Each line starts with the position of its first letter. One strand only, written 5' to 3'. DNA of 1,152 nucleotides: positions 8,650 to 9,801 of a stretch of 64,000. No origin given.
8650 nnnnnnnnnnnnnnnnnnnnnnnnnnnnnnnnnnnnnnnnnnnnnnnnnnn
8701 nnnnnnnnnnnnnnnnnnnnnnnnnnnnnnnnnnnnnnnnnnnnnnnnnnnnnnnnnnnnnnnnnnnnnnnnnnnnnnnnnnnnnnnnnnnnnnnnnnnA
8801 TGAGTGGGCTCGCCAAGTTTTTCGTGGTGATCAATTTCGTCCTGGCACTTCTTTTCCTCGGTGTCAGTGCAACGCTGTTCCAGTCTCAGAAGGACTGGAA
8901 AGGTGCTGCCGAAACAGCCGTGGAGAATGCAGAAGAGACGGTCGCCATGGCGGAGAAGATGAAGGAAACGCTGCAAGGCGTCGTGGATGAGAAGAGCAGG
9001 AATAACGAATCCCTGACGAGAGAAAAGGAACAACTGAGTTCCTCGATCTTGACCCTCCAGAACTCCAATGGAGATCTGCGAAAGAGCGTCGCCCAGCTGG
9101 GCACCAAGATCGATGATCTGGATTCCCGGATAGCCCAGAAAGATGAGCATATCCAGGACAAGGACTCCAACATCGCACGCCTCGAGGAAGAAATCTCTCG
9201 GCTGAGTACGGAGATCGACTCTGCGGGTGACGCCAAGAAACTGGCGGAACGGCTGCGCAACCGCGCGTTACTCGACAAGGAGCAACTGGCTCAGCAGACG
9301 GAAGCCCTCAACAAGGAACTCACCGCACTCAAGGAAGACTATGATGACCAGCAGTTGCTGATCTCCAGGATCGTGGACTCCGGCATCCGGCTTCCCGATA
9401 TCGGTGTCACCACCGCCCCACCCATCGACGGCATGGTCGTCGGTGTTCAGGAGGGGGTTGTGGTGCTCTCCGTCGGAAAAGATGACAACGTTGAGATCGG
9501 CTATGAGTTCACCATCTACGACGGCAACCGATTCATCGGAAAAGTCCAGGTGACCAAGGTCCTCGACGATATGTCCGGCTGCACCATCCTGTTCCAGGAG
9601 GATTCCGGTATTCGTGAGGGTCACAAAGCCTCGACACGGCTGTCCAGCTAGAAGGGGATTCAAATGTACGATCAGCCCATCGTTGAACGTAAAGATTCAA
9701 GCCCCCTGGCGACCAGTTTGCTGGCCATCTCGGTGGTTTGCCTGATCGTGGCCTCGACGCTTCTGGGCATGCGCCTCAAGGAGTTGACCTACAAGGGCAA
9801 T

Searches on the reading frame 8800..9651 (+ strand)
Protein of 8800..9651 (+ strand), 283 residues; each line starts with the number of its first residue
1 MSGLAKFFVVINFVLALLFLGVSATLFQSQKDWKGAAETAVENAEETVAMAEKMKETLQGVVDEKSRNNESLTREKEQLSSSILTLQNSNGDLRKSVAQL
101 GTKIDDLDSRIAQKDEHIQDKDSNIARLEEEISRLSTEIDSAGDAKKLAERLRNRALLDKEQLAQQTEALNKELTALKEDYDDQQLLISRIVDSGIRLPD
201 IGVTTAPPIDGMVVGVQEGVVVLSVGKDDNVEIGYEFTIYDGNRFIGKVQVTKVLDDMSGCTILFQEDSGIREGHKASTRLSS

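Call 10: find_encoding_contigs(protein=window:8800-9651:+, flank=3000, max_places=10)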
Protein window:8800-9651:+ (283 aa): 5 contigs read that carry it; 5 places shown.
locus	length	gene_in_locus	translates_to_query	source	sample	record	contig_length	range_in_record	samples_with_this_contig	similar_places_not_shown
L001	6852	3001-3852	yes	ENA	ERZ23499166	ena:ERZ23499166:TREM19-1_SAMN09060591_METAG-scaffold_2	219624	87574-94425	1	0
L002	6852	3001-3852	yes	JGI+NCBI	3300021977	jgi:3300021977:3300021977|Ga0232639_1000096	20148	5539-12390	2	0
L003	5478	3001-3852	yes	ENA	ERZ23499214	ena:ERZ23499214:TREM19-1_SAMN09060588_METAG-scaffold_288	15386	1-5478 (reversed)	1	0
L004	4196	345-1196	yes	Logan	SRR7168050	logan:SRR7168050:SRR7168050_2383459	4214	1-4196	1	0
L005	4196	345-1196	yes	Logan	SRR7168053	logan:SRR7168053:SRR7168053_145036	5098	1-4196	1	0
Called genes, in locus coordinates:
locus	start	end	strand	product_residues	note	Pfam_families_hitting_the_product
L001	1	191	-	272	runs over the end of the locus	-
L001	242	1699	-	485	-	PF00749:tRNA-synt_1c, PF19269:Anticodon_2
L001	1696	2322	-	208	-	PF00677:Lum_binding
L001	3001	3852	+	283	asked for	-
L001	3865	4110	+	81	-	-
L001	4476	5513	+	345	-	PF00022:Actin (weak), PF06723:MreB_Mbl, PF11104:PilM_2 (faint), PF00012:HSP70, PF14450:FtsA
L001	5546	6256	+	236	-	PF04085:MreC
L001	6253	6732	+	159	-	-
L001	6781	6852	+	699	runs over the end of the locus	PF03717:PBP_dimer, PF00905:Transpeptidase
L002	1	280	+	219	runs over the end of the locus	-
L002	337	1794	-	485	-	PF00749:tRNA-synt_1c, PF19269:Anticodon_2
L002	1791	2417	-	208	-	PF00677:Lum_binding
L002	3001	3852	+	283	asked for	-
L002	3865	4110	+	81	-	-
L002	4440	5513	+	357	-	PF00022:Actin (weak), PF06723:MreB_Mbl, PF11104:PilM_2 (faint), PF00012:HSP70, PF14450:FtsA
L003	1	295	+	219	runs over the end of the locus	-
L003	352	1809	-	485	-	PF00749:tRNA-synt_1c, PF19269:Anticodon_2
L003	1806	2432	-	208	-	PF00677:Lum_binding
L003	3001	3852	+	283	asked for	-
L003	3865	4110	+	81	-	-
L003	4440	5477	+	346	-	?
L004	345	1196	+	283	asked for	-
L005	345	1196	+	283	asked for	-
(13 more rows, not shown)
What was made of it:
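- Gene callers left the gap empty in L001-L003 (call 10).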

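Call 11: search_protein_families(library=pfam, proteins=[window:8800-9651:+], max_evalue=0.01)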
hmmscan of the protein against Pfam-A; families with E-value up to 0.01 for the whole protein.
window:8800-9651:+ (283 aa): 6 families
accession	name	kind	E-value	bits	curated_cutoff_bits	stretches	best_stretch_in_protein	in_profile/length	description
PF05911.16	FPP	-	0.00069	18.4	40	1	44-180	642-784/871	Filament-like plant protein, long coiled-coil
PF12329.13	TMF_DNA_bd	-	0.0012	19.2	35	1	59-118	4-63/74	TATA element modulatory factor 1 DNA binding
PF06785.16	UPF0242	-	0.0053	17.3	33.5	1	28-139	70-187/194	Uncharacterised protein family (UPF0242) N-terminus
PF04102.17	SlyX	-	0.0059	17.7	30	0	38-92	2-56/67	SlyX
PF10174.14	Cast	-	0.008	14.9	29.1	0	36-193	433-586/766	RIM-binding protein of the cytomatrix active zone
PF19745.5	FUT8_N_cat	-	0.0086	15.3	27.6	0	5-175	9-177/499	Alpha-(1,6)-fucosyltransferase N- and catalytic domains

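Call 18: find_homologous_proteins(query=window:8800-9651:+)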
Query window:8800-9651:+ (283 aa): 56 proteins with E <= 0.001 among 2414 candidates.
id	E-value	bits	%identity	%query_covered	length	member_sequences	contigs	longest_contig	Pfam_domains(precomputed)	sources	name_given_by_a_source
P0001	3.2e-168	575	98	100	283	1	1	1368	-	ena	-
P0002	7.7e-168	574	97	100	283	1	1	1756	-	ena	-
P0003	1.3e-167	573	97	100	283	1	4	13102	-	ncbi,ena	-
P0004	1.6e-167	573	97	100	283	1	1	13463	-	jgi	-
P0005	3.1e-167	572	97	100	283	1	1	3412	-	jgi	-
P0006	5.4e-167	571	96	100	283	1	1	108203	-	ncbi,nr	ncbi:MAG: hypothetical protein VX949_11680 [Planctomycetota bacterium]|nr:hypothetical protein [Plan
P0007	7.0e-167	571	97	100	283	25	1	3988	-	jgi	-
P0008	7.4e-167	571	97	100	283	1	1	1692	-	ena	-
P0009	1.6e-166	570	96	100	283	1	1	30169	-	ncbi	-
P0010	2.3e-144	497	85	100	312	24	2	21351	-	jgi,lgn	jgi:hypothetical protein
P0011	3.3e-140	484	82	100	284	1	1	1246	PF24161.2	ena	-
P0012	1.9e-138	478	81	100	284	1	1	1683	PF24161.2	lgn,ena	-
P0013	2.6e-138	477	81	100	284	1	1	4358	PF24161.2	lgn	-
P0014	4.9e-138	477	81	100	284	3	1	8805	PF24161.2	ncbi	ncbi:MAG: hypothetical protein AAEJ47_10760 [Planctomycetota bacterium]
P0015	7.7e-137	473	80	100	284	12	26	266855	PF28367.1,PF24161.2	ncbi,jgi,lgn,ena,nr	ncbi:MAG: hypothetical protein VYD70_09370 [Planctomycetota bacterium]|nr:hypothetical protein [Plan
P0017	3.3e-134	464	77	100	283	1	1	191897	PF24161.2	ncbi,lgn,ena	-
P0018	6.5e-123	427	73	100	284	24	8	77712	-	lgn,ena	-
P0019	7.5e-121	420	72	100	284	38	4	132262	-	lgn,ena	-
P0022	2.0e-94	334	57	100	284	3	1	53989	-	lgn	-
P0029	2.0e-59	219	44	100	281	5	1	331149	-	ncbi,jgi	-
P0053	4.0e-23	100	32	99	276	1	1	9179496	PF28422.1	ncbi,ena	-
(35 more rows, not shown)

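Call 20: find_encoding_contigs(protein=P0006, flank=2500, max_places=4)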
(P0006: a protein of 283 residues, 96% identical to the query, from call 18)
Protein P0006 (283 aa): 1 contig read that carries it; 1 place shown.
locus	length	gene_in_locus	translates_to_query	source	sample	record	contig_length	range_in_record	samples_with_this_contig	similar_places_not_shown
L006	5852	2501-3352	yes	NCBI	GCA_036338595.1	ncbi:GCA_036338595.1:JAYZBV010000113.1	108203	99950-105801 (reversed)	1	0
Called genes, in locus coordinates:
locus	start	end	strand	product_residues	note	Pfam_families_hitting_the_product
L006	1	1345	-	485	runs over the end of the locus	PF00749:tRNA-synt_1c, PF19269:Anticodon_2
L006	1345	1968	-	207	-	PF00677:Lum_binding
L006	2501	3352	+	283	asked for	-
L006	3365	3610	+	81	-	-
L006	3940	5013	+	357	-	PF00022:Actin (weak), PF06723:MreB_Mbl, PF11104:PilM_2 (faint), PF00012:HSP70, PF14450:FtsA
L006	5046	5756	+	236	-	PF04085:MreC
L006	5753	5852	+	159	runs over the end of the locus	-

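Call 21: find_encoding_contigs(protein=P0009, flank=2500, max_places=4)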
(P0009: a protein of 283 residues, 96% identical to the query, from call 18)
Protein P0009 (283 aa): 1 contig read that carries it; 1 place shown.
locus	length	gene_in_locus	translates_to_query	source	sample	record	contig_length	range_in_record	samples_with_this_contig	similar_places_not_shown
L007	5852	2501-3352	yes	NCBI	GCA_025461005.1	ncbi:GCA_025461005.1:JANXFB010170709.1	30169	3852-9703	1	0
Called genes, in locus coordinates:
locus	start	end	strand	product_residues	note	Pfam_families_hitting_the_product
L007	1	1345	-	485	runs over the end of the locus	PF00749:tRNA-synt_1c, PF19269:Anticodon_2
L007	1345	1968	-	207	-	PF00677:Lum_binding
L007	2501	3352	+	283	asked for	-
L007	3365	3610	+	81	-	-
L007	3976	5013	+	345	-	PF06723:MreB_Mbl, PF00022:Actin (weak), PF11104:PilM_2 (faint), PF00012:HSP70, PF14450:FtsA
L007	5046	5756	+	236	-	PF04085:MreC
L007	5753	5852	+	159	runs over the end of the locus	-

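Call 22: find_encoding_contigs(protein=P0003, flank=2500, max_places=6)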
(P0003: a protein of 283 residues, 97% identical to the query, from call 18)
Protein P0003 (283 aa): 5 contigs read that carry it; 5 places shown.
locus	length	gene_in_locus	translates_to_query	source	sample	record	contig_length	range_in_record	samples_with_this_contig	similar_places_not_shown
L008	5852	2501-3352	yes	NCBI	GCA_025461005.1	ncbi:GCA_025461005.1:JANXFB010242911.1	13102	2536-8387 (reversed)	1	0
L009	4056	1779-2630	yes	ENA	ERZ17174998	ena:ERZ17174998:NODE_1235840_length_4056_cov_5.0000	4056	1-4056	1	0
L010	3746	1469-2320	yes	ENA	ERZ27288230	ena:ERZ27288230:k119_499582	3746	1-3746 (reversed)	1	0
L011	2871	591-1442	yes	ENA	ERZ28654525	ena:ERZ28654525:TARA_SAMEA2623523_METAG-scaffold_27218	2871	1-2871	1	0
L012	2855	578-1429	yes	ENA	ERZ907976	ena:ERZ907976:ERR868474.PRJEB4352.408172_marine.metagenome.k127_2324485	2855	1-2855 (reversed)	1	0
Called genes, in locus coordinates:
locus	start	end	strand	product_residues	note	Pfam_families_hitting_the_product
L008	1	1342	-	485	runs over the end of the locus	PF00749:tRNA-synt_1c, PF19269:Anticodon_2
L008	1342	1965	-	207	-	PF00677:Lum_binding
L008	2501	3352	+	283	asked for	-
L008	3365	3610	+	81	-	-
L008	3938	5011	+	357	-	PF00022:Actin (weak), PF06723:MreB_Mbl, PF00012:HSP70, PF14450:FtsA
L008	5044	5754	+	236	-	PF04085:MreC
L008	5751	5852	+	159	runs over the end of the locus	-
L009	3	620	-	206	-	?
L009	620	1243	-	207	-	PF00677:Lum_binding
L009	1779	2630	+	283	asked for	-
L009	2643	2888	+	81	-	-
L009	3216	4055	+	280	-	?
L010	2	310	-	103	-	?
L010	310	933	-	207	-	PF00677:Lum_binding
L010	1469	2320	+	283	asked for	-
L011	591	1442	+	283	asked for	-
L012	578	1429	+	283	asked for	-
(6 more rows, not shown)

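Call 23: find_encoding_contigs(protein=P0010, flank=2500, max_places=4)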
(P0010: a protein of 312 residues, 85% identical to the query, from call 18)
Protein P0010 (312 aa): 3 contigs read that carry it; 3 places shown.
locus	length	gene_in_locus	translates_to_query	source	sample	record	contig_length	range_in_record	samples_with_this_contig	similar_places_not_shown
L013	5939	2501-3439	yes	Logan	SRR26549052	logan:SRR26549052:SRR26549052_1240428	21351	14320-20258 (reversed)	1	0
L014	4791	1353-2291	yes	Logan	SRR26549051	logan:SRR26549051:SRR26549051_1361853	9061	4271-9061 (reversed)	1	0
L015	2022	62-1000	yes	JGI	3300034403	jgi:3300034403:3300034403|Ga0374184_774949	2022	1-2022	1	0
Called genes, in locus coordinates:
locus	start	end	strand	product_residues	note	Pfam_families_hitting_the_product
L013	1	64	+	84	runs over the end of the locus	-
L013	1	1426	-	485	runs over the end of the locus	PF00749:tRNA-synt_1c, PF19269:Anticodon_2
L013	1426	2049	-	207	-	PF00677:Lum_binding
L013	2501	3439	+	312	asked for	-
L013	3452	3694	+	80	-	-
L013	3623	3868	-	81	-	-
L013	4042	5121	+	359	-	PF00022:Actin (weak), PF06723:MreB_Mbl, PF11104:PilM_2 (faint), PF00012:HSP70, PF14450:FtsA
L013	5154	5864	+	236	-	PF04085:MreC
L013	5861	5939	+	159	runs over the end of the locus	-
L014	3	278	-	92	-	?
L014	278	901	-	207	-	PF00677:Lum_binding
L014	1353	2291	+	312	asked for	-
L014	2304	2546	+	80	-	-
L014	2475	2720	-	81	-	-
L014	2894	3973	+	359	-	PF00022:Actin (weak), PF06723:MreB_Mbl, PF11104:PilM_2 (faint), PF00012:HSP70, PF14450:FtsA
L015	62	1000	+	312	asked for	-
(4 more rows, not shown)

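Call 25: find_encoding_contigs(protein=P0015, flank=2500, max_places=5)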
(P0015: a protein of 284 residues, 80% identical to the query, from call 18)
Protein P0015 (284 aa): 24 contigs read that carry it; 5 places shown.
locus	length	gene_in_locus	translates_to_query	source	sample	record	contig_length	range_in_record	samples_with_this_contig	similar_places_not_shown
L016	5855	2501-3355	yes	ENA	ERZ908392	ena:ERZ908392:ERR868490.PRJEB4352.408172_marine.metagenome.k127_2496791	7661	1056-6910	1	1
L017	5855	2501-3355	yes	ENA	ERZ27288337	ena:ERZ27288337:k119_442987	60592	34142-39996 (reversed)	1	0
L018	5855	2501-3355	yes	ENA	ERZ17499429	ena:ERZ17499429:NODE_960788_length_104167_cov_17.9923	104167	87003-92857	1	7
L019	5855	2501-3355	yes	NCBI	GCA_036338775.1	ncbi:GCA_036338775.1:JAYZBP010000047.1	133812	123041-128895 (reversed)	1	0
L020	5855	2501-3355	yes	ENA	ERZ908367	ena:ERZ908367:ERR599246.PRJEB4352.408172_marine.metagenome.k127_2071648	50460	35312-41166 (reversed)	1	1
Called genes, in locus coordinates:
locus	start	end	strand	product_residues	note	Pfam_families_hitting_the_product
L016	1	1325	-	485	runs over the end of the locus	PF00749:tRNA-synt_1c, PF19269:Anticodon_2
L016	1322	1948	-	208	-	PF00677:Lum_binding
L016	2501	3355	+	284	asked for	PF24161:CCDC39 (weak), PF28367:CEP128 (weak)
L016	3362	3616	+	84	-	-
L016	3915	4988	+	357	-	PF06723:MreB_Mbl, PF00022:Actin (faint), PF00012:HSP70, PF11104:PilM_2 (faint), PF14450:FtsA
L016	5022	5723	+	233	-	PF04085:MreC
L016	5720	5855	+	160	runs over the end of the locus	-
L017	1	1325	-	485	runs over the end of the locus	PF00749:tRNA-synt_1c, PF19269:Anticodon_2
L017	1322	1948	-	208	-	PF00677:Lum_binding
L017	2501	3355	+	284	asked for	PF24161:CCDC39 (weak), PF28367:CEP128 (weak)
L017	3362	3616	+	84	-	-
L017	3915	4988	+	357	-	PF06723:MreB_Mbl, PF00022:Actin (faint), PF11104:PilM_2 (faint), PF00012:HSP70, PF14450:FtsA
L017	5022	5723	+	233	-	PF04085:MreC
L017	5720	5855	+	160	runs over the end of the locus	-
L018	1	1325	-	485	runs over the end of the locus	PF00749:tRNA-synt_1c, PF19269:Anticodon_2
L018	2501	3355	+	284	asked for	PF24161:CCDC39 (weak), PF28367:CEP128 (weak)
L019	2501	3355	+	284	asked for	PF24161:CCDC39 (weak), PF28367:CEP128 (weak)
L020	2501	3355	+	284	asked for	PF24161:CCDC39 (weak), PF28367:CEP128 (weak)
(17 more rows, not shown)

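Call 26: find_encoding_contigs(protein=P0017, flank=2500, max_places=3)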
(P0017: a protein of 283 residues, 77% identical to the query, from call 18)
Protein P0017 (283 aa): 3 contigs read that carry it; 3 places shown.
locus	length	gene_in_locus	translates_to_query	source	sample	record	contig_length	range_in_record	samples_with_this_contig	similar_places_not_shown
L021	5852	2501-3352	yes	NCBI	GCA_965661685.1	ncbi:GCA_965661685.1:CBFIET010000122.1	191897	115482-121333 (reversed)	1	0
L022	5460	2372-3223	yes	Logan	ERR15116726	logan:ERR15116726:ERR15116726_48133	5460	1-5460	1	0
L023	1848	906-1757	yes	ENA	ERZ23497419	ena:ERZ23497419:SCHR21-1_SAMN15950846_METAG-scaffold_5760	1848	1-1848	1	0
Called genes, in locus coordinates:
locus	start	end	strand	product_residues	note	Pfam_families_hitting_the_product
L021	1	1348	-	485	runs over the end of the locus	PF00749:tRNA-synt_1c, PF19269:Anticodon_2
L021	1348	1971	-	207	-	PF00677:Lum_binding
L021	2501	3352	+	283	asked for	PF24161:CCDC39 (weak)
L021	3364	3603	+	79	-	-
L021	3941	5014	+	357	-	PF00022:Actin (faint), PF06723:MreB_Mbl, PF00012:HSP70, PF14450:FtsA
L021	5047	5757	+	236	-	PF04085:MreC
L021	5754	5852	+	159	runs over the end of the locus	-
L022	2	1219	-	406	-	?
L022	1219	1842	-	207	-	PF00677:Lum_binding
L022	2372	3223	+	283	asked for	PF24161:CCDC39 (weak)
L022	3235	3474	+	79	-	-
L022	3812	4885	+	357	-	PF00022:Actin (faint), PF06723:MreB_Mbl, PF00012:HSP70, PF14450:FtsA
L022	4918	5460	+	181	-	?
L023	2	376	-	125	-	?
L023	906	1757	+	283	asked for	PF24161:CCDC39 (weak)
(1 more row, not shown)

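Call 27: find_encoding_contigs(protein=P0018, flank=2500, max_places=4)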
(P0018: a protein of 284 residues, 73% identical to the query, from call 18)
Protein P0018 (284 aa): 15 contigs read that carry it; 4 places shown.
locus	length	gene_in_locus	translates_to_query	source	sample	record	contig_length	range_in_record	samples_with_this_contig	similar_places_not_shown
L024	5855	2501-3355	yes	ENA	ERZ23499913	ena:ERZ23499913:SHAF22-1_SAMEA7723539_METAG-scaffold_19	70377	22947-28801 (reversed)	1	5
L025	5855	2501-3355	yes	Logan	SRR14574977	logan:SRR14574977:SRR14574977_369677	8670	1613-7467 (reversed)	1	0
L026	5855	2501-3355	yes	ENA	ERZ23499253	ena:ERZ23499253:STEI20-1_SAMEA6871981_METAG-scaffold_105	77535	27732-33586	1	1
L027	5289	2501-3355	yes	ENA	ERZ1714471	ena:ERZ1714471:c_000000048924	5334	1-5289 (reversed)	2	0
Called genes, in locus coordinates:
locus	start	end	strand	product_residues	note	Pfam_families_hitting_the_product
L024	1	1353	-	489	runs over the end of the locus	PF00749:tRNA-synt_1c, PF19269:Anticodon_2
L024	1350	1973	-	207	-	PF00677:Lum_binding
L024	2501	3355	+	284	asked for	-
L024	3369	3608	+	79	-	-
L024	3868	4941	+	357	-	PF00022:Actin (faint), PF06723:MreB_Mbl, PF00012:HSP70, PF14450:FtsA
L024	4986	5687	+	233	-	PF04085:MreC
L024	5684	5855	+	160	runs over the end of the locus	-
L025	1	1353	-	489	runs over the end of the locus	PF00749:tRNA-synt_1c, PF19269:Anticodon_2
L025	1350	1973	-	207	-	PF00677:Lum_binding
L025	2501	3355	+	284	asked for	-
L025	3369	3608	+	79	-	-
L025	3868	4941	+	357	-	PF00022:Actin (faint), PF06723:MreB_Mbl, PF00012:HSP70, PF14450:FtsA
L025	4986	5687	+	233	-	PF04085:MreC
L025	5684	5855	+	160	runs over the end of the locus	-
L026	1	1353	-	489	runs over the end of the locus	PF00749:tRNA-synt_1c, PF19269:Anticodon_2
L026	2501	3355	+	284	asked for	-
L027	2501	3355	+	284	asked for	-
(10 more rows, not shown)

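Call 28: find_encoding_contigs(protein=P0019, flank=2500, max_places=3)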
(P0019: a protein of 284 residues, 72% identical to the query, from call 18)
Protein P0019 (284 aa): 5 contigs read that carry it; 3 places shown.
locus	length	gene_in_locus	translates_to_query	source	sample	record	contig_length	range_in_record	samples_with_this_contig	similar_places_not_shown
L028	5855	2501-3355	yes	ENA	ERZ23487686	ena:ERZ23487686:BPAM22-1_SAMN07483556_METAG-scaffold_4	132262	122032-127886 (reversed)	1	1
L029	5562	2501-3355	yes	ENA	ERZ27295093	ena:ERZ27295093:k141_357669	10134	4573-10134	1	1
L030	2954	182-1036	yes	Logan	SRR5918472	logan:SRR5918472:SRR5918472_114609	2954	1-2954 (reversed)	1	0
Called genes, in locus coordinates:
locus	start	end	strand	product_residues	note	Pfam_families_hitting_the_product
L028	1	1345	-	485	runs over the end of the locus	PF00749:tRNA-synt_1c, PF19269:Anticodon_2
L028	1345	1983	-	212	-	PF00677:Lum_binding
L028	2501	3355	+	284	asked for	-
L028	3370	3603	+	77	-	-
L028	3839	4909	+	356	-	PF00022:Actin (faint), PF06723:MreB_Mbl, PF11104:PilM_2 (faint), PF00012:HSP70, PF14450:FtsA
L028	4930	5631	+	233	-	PF04085:MreC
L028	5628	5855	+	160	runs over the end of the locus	-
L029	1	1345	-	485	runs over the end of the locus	PF00749:tRNA-synt_1c, PF19269:Anticodon_2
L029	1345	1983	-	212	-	PF00677:Lum_binding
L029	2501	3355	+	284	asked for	-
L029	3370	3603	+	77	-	-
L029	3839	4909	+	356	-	PF00022:Actin (faint), PF06723:MreB_Mbl, PF11104:PilM_2 (faint), PF00012:HSP70, PF14450:FtsA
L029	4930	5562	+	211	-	?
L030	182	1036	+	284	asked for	-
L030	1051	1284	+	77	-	-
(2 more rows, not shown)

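Call 29: find_encoding_contigs(protein=P0022, flank=2500, max_places=2)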
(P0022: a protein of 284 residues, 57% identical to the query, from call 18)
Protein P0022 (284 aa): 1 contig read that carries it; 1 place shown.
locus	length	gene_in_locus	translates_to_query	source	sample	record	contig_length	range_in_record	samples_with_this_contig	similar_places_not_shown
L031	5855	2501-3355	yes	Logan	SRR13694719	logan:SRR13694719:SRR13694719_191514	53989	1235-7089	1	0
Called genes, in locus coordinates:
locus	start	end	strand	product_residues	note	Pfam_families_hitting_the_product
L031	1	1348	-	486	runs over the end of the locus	PF00749:tRNA-synt_1c, PF19269:Anticodon_2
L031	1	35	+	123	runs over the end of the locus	-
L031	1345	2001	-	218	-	PF00677:Lum_binding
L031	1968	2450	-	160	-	-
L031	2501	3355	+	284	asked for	-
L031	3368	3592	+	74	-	-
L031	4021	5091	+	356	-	PF00022:Actin (weak), PF06723:MreB_Mbl, PF00012:HSP70, PF14450:FtsA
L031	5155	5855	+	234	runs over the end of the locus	PF04085:MreC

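Call 30: find_encoding_contigs(protein=P0029, flank=2500, max_places=2)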
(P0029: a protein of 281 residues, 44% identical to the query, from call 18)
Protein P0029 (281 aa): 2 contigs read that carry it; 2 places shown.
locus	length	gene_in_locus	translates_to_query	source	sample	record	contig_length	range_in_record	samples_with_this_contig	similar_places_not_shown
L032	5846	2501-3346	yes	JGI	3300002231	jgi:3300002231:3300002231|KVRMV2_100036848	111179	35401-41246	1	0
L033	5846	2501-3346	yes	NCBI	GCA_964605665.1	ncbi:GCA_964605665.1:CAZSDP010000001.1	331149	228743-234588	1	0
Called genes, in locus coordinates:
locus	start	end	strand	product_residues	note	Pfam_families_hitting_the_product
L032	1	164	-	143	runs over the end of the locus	PF19269:Anticodon_2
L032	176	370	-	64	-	-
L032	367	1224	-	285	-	PF00749:tRNA-synt_1c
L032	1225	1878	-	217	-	PF00677:Lum_binding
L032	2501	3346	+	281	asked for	-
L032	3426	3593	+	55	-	-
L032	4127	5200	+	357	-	PF00022:Actin (weak), PF06723:MreB_Mbl, PF00012:HSP70, PF14450:FtsA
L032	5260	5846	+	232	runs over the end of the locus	PF04085:MreC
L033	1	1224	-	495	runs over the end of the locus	PF00749:tRNA-synt_1c, PF19269:Anticodon_2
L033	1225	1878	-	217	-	PF00677:Lum_binding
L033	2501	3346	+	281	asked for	-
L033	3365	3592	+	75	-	-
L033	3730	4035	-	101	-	-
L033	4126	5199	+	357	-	PF00022:Actin (weak), PF06723:MreB_Mbl, PF00012:HSP70, PF14450:FtsA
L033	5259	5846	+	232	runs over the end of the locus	PF04085:MreC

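Call 31: find_encoding_contigs(protein=P0053, flank=2500, max_places=2)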
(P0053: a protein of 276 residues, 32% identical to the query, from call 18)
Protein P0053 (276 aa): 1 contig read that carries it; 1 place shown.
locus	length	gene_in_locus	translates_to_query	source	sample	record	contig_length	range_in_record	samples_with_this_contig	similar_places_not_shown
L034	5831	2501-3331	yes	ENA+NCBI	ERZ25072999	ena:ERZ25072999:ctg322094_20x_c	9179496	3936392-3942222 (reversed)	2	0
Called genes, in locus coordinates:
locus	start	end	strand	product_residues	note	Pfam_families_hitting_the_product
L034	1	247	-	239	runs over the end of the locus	PF00677:Lum_binding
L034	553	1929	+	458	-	PF03453:MoeA_N (weak), PF00994:MoCF_biosynth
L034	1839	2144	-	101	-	-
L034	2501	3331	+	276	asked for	PF28422:CCDC89 (weak)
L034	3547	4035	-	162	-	-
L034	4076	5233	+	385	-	PF06723:MreB_Mbl, PF00012:HSP70, PF14450:FtsA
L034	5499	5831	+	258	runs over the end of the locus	PF04085:MreC (weak)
